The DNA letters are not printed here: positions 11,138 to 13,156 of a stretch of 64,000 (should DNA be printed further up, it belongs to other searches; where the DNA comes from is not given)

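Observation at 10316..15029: Glycan-related cluster containing an uncharacterised 572-aa NAD(P)-binding protein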

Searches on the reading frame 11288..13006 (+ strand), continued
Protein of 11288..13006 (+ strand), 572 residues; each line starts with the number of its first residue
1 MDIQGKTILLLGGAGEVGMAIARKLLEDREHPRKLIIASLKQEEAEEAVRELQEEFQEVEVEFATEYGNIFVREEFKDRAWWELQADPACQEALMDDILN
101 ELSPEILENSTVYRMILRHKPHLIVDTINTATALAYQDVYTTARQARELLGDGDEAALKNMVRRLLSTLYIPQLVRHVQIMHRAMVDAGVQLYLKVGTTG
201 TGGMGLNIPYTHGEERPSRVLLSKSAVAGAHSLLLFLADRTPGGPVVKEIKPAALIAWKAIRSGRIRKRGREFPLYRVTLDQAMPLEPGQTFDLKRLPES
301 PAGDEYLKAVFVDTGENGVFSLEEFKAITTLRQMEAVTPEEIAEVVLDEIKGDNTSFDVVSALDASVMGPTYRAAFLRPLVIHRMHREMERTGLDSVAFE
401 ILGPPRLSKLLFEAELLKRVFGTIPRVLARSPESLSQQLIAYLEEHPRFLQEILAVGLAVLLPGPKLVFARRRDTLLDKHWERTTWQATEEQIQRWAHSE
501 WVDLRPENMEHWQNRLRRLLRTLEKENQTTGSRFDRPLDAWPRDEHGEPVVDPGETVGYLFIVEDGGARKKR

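Call 11: find_encoding_contigs(protein=P0027, flank=8000, max_places=2)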
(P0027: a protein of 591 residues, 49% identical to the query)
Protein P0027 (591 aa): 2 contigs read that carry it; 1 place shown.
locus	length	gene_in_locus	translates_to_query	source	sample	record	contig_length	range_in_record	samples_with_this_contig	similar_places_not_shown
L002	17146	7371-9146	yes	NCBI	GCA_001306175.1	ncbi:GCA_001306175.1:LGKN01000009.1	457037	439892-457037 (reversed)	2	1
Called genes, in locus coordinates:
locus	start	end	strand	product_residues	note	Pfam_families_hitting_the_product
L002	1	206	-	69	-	?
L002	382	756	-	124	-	PF02537:CRCB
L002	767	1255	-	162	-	-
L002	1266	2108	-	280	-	PF00149:Metallophos, PF12850:Metallophos_2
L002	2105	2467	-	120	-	PF04266:ASCH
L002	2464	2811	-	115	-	PF00126:HTH_1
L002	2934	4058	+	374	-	PF02073:Peptidase_M29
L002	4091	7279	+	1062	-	PF03415:Peptidase_C11, PF02789:Peptidase_M17_N (weak), PF12770:CHAT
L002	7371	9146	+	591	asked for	PF27054:Beta_methylindole_red_C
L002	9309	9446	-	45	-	-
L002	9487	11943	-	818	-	-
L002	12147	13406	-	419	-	PF02641:DUF190, PF00571:CBS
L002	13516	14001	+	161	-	PF00174:Oxidored_molyb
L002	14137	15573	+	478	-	PF05977:MFS_3, PF07690:MFS_1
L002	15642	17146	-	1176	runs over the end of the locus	PF02574:S-methyl_trans, PF00809:Pterin_bind, PF02607:B12-binding_2, PF02310:B12-binding, PF02965:Met_synt_B12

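Call 12: find_encoding_contigs(protein=P0044, flank=8000, max_places=2)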
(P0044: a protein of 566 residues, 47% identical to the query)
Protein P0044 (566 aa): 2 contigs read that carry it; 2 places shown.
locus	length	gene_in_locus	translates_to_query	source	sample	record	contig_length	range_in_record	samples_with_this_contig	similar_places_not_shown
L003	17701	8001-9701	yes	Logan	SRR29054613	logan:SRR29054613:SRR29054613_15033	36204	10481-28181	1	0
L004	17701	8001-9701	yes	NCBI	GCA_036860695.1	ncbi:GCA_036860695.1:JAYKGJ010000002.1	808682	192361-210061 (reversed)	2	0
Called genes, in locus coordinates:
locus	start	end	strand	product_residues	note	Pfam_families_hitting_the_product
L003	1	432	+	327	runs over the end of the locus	PF01515:PTA_PTB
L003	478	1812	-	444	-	PF13537:GATase_7 (weak), PF00733:Asn_synthase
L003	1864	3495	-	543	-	PF02310:B12-binding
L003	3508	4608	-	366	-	PF01210:NAD_Gly3P_dh_N (weak), PF02558:ApbA (faint), PF03446:NAD_binding_2, PF02317:Octopine_DH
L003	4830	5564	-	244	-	PF08032:SpoU_sub_bind, PF00588:SpoU_methylase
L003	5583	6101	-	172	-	-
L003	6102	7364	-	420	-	PF13393:tRNA-synt_His, PF00587:tRNA-synt_2b, PF03129:HGTP_anticodon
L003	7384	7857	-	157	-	PF00359:PTS_EIIA_2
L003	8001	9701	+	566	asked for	PF27054:Beta_methylindole_red_C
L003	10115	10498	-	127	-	PF02579:Nitro_FeMo-Co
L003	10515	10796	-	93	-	-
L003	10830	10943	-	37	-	-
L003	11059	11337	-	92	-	PF02001:DUF134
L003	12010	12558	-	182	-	PF18962:Por_Secre_tail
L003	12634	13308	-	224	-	-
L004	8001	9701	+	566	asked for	PF27054:Beta_methylindole_red_C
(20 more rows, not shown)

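Call 13: find_encoding_contigs(protein=P0060, flank=8000, max_places=2)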
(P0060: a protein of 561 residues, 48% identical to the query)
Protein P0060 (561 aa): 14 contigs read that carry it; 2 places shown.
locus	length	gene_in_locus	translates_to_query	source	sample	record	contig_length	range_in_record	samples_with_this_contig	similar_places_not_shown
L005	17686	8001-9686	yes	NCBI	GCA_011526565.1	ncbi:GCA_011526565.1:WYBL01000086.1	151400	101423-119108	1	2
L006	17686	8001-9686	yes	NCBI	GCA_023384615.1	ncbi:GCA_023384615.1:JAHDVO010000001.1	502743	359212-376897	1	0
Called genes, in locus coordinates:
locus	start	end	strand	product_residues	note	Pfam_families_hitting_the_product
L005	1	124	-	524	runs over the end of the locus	PF09822:ABC_transp_aux, PF14258:DUF4350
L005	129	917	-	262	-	PF01061:ABC2_membrane, PF12679:ABC2_membrane_2, PF12730:ABC2_membrane_4 (weak), PF12698:ABC2_membrane_3, PF13346:ABC2_membrane_5 (weak)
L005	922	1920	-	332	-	PF00005:ABC_tran, PF13304:AAA_21 (faint)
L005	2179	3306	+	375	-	PF13492:GAF_3 (weak), PF00512:HisKA, PF02518:HATPase_c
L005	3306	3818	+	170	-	-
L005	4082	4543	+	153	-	PF05635:23S_rRNA_IVP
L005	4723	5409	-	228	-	PF00702:Hydrolase, PF12710:HAD, PF13419:HAD_2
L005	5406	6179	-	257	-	PF00731:AIRC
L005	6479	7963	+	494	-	PF13506:Glyco_transf_21, PF00535:Glycos_transf_2, PF13641:Glyco_tranf_2_3, PF13632:Glyco_trans_2_3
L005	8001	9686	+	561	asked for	PF27054:Beta_methylindole_red_C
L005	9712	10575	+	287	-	PF01545:Cation_efflux, PF16916:ZT_dimer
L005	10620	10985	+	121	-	PF11009:BrxC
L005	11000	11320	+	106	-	PF06155:GBBH-like_N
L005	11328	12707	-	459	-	PF00753:Lactamase_B, PF12706:Lactamase_B_2, PF16661:Lactamase_B_6 (faint), PF10996:Beta-Casp, PF07521:RMMBL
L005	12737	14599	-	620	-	-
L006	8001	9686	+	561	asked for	PF27054:Beta_methylindole_red_C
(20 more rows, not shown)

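Call 14: predict_structure(alignment_id=A1)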
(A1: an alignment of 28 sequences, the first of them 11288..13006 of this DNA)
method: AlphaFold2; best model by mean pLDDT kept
length: 572 residues; sequences in the alignment: 28
mean_pLDDT: 82.7   pTM: 0.62
mean pLDDT of the five models: 82.7, 82.5, 82.3, 80.9, 78.4
residues with pLDDT >= 90: 281; 70-90: 177; 50-70: 65; < 50: 49
segments of 3 or more residues with pLDDT < 50: 200-217, 253-257, 333-336, 363-373, 530-533, 567-572
pLDDT, mean of each block of 10 residues (from residue 1): 90 85 88 95 94 91 95 93 89 91 94 97 90 71 85 85 88 90 95 77 43 47 68 83 84 56 87 92 93 92 92 73 82 53 76 60 47 60 91 90 77 97 96 98 96 95 94 86 91 92 97 94 68 52 89 90 57 30
secondary structure, 60 per line:
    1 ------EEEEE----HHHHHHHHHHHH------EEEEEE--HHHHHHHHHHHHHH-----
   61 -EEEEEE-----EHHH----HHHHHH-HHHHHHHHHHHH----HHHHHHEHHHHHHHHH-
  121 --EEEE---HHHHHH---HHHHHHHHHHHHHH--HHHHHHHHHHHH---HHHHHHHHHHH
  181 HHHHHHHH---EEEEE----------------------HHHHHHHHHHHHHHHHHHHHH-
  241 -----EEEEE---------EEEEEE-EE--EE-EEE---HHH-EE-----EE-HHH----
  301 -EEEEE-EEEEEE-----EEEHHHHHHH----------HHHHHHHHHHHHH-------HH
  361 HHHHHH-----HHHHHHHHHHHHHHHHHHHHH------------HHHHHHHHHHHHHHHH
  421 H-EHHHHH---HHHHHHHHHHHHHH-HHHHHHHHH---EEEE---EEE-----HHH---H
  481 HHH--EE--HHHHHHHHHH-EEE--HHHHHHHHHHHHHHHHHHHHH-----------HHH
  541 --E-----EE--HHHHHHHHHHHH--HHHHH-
elements in order: E7-11 H16-27 E34-39 H42-55 E62-67 H81-86 H88-99 H104-109 H111-119 E123-126 H130-135 H139-152 H155-166 H170-188 E192-196 H219-239 E246-250 E260-265 E274-276 E302-306 E308-313 E319-321 H322-328 H339-351 H359-366 H372-392 H405-421 H424-428 H432-445 H447-455 E459-462 E466-468 H480-483 H490-499 E501-503 H506-526 H553-564 H567-571

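Call 17: fold_search(model_id=the predicted structure, library=pdb)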
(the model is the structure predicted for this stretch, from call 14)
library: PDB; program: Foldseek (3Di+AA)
matches with E <= 10: 1627; with E <= 0.001: 132
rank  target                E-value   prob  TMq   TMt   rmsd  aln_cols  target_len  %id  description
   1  6bwc_C                3.6e-06  1.00  0.18  0.28  22.7       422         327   13  X-ray structure of Pen from Bacillus thuringiensis (released 2018-01-17)
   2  6bwc_F                5.7e-06  1.00  0.18  0.28  23.1       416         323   13  X-ray structure of Pen from Bacillus thuringiensis (released 2018-01-17)
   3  6bwc_A                6.0e-06  1.00  0.18  0.27  23.6       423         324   12  X-ray structure of Pen from Bacillus thuringiensis (released 2018-01-17)
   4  3pvz_A                6.6e-06  1.00  0.23  0.34   7.9       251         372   14  UDP-N-acetylglucosamine 4,6-dehydratase from Vibrio fischeri (released 2011-01-12)
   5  6bwc_D                7.3e-06  1.00  0.22  0.36  16.6       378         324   11  X-ray structure of Pen from Bacillus thuringiensis (released 2018-01-17)
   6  6bwc_B                7.7e-06  1.00  0.18  0.28  22.5       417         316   13  X-ray structure of Pen from Bacillus thuringiensis (released 2018-01-17)
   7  3pvz_D                1.2e-05  1.00  0.24  0.35   5.2       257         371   14  UDP-N-acetylglucosamine 4,6-dehydratase from Vibrio fischeri (released 2011-01-12)
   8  6bwc_E                1.6e-05  1.00  0.18  0.29  22.4       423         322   13  X-ray structure of Pen from Bacillus thuringiensis (released 2018-01-17)
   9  3pvz_C                3.1e-05  1.00  0.22  0.31   6.6       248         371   14  UDP-N-acetylglucosamine 4,6-dehydratase from Vibrio fischeri (released 2011-01-12)
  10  3pvz_B                3.1e-05  1.00  0.20  0.34   6.8       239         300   12  UDP-N-acetylglucosamine 4,6-dehydratase from Vibrio fischeri (released 2011-01-12)
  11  4j2o_D                3.6e-05  1.00  0.15  0.25   9.8       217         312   12  Crystal structure of NADP-bound WbjB from A. baumannii community strain D1279779 (released 2013-04-17)
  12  1n5d                  3.6e-05  1.00  0.18  0.30  12.4       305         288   12  CRYSTAL STRUCTURE OF PORCINE TESTICULAR CARBONYL REDUCTASE/ 20BETA-HYDROXYSTEROID DEHYDROGENASE (released 2002-11-13)
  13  4j2o_C                4.7e-05  1.00  0.22  0.37   7.3       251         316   10  Crystal structure of NADP-bound WbjB from A. baumannii community strain D1279779 (released 2013-04-17)
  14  1sep                  4.7e-05  1.00  0.23  0.46   7.9       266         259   12  MOUSE SEPIAPTERIN REDUCTASE COMPLEXED WITH NADP AND SEPIAPTERIN (released 1999-01-13)
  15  6i6p_A                5.0e-05  1.00  0.23  0.43   8.3       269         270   11  SEPIAPTERIN REDUCTASE IN COMPLEX WITH COMPOUND 3 (released 2019-07-10)
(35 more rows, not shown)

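Call 25: find_related_loci(query=A1, collection=genome_contigs, flank=6000)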
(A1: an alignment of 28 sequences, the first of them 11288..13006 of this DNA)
Query A1 (572 aa) in genome_contigs; peptide patterns used: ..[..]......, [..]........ (x = any residue, [..] = any of these).
599 stretches matched a pattern (row limit reached: there are more); 576 encode a relative of the query (tblastn E <= 1e-3); the best 80 are kept; 80 distinct loci.
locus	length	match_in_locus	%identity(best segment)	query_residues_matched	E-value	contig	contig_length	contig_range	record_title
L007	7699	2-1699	52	14-571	4e-176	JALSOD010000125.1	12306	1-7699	MAG: candidate division WOR-3 bacterium isolate 356-284_metabat1_scaf2bin.094 356-284_scaffold_2762_c1, whole genome sho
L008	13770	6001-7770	49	1-571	2e-169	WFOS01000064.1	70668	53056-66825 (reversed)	MAG: Ardenticatena sp. isolate S012_161 k151_308334, whole genome shotgun sequence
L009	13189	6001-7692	47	1-571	1e-165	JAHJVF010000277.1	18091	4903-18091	MAG: Bacteroidetes bacterium isolate OSL_B.mb.4 OSL_B.mb.4_k141_43326, whole genome shotgun sequence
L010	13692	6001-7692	47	1-571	1e-162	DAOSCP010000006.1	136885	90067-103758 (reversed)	MAG TPA_asm: Ignavibacteriales bacterium isolate AMR_MDS_1854 NODE_88_length_136885_cov_15.367047, whole genome shotgun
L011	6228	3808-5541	46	3-571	2e-163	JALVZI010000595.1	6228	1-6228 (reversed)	MAG: Anaerolineae bacterium isolate T10_metabat1_scaf2bin.004 T10_NODE_7756_length_6228_cov_5.811834, whole genome shotg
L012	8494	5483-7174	47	1-571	2e-162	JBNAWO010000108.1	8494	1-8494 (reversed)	MAG: Ignavibacteria bacterium isolate Kamch4342-D-MF-066 bin16.fa-108, whole genome shotgun sequence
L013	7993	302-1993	46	1-571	2e-160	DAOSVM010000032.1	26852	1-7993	MAG TPA_asm: Ignavibacteriales bacterium isolate AMR_MDS_2163 NODE_1185_length_26852_cov_6.503937, whole genome shotgun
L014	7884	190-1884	47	1-571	1e-160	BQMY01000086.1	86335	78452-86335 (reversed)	MAG: Melioribacteraceae bacterium SCALA702 DNA, sequence086, whole genome shotgun sequence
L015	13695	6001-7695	46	1-571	6e-159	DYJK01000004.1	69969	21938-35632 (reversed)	MAG TPA_asm: Melioribacter roseus isolate FI88_2_36_12 Afr_mines_FI88_189_length_69969_cov_4_811640, whole genome shotgu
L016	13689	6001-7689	45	1-572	3e-159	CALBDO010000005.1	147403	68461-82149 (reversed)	MAG: Candidatus Kapabacteria bacterium isolate R1_Bin_METABAT__89_1 genome assembly, contig: c_000001321056, whole genom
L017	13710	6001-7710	48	1-571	1e-158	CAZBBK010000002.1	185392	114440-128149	MAG TPA_asm: uncultured Gemmatimonadota bacterium isolate binchicken_co65_262 genome assembly, contig: NODE_110_length_1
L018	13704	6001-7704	47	1-571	9e-159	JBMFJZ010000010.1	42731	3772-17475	MAG: Bacteroidota bacterium isolate KM4336-10 NODE_10_length_42731_cov_37.892226, whole genome shotgun sequence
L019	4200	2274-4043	46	1-571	3e-163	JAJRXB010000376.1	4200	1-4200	MAG: Chloroflexota bacterium isolate Dive96_bin3.112 k141_3624511, whole genome shotgun sequence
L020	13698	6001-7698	46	1-571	3e-158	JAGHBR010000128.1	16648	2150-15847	MAG: Caldisericaceae bacterium isolate AUK261 PB_MBMC_215_c_000000000359, whole genome shotgun sequence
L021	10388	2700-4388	46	1-571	2e-157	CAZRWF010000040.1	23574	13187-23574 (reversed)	MAG TPA_asm: uncultured Chitinophagaceae bacterium isolate SRP287453_co1_101 genome assembly, contig: NODE_3731_length_2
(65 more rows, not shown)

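Call 31: find_encoding_contigs(protein=P0004, flank=6000, max_places=1)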
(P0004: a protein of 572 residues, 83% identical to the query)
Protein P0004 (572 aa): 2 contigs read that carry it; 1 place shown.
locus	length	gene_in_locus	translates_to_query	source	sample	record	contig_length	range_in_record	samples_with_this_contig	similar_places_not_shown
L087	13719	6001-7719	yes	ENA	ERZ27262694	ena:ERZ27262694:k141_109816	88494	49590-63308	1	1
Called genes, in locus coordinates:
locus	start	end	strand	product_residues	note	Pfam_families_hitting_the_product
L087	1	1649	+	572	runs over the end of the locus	PF03169:OPT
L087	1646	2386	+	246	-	PF01416:PseudoU_synth_1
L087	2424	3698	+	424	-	PF00675:Peptidase_M16, PF05193:Peptidase_M16_C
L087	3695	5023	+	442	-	PF00675:Peptidase_M16, PF05193:Peptidase_M16_C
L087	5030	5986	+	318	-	PF00535:Glycos_transf_2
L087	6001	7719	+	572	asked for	PF27054:Beta_methylindole_red_C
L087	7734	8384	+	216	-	PF00730:HhH-GPD, PF00633:HHH (faint)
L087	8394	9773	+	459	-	PF04932:Wzy_C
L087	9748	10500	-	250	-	PF01784:DUF34_NIF3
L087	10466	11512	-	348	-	PF06068:TIP49 (faint), PF05496:RuvB_N, PF00004:AAA, PF07726:AAA_3 (faint), PF07728:AAA_5 (faint), PF17864:AAA_lid_4, PF05491:WHD_RuvB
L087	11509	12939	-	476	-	PF13200:DUF4015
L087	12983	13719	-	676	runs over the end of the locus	PF00009:GTP_EFTU, PF01926:MMR_HSR1 (faint), PF22042:EF-G_D2, PF03144:GTP_EFTU_D2, PF14492:EFG_III, PF03764:EFG_IV, PF00679:EFG_C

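Call 32: find_encoding_contigs(protein=P0008, flank=6000, max_places=1)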
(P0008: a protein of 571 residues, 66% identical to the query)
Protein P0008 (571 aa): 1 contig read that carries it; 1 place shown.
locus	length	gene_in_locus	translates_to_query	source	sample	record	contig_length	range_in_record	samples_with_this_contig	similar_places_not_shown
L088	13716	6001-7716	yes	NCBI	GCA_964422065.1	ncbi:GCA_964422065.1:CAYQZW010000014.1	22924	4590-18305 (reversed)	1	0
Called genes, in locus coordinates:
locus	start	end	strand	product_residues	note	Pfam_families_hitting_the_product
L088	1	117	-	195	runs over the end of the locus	PF01923:Cob_adeno_trans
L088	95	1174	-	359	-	PF02646:RmuC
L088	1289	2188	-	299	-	PF00685:Sulfotransfer_1, PF13469:Sulfotransfer_3 (faint)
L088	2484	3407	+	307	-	PF17284:Spermine_synt_N, PF01564:Spermine_synth, PF13649:Methyltransf_25 (faint)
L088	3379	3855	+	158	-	PF01862:PvlArgDC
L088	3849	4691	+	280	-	PF17284:Spermine_synt_N, PF01564:Spermine_synth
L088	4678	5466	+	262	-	PF00491:Arginase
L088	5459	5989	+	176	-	PF01927:Mut7-C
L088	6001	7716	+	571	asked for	PF27054:Beta_methylindole_red_C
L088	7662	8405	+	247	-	PF00730:HhH-GPD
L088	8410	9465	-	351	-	PF06267:DUF1028, PF14559:TPR_19 (faint), PF07719:TPR_2 (faint), PF13428:TPR_14 (faint), PF13431:TPR_17 (faint), PF13432:TPR_16 (faint), PF13414:TPR_11 (faint), PF13424:TPR_12 (weak)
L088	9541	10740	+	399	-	PF08291:Peptidase_M15_3 (weak)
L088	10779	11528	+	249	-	PF01479:S4, PF00849:PseudoU_synth_2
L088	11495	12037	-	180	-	PF01121:CoaE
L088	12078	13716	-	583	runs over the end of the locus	PF12895:ANAPC3 (faint), PF13424:TPR_12 (faint), PF13429:TPR_15 (faint), PF13431:TPR_17 (faint), PF21033:RMD1-3 (faint), PF07719:TPR_2 (faint), PF13414:TPR_11 (weak), PF14559:TPR_19 (weak), +8 more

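Call 33: find_encoding_contigs(protein=P0010, flank=6000, max_places=1)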
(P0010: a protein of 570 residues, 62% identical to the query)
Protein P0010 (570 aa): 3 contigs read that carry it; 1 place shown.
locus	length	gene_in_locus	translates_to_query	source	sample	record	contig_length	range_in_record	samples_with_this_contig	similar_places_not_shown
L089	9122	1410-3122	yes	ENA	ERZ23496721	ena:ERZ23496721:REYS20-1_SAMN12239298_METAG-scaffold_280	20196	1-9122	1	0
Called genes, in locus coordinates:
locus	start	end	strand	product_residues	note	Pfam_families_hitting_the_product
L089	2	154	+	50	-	?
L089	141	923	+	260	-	PF00491:Arginase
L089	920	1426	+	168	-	PF01927:Mut7-C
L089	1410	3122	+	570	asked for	PF27054:Beta_methylindole_red_C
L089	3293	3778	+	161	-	PF00730:HhH-GPD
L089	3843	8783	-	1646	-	PF01590:GAF, PF13185:GAF_2, PF01590:GAF, PF13185:GAF_2, PF00989:PAS, PF08447:PAS_3, PF08448:PAS_4, PF13426:PAS_9, +9 more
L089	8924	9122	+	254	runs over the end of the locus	PF20539:DUF6754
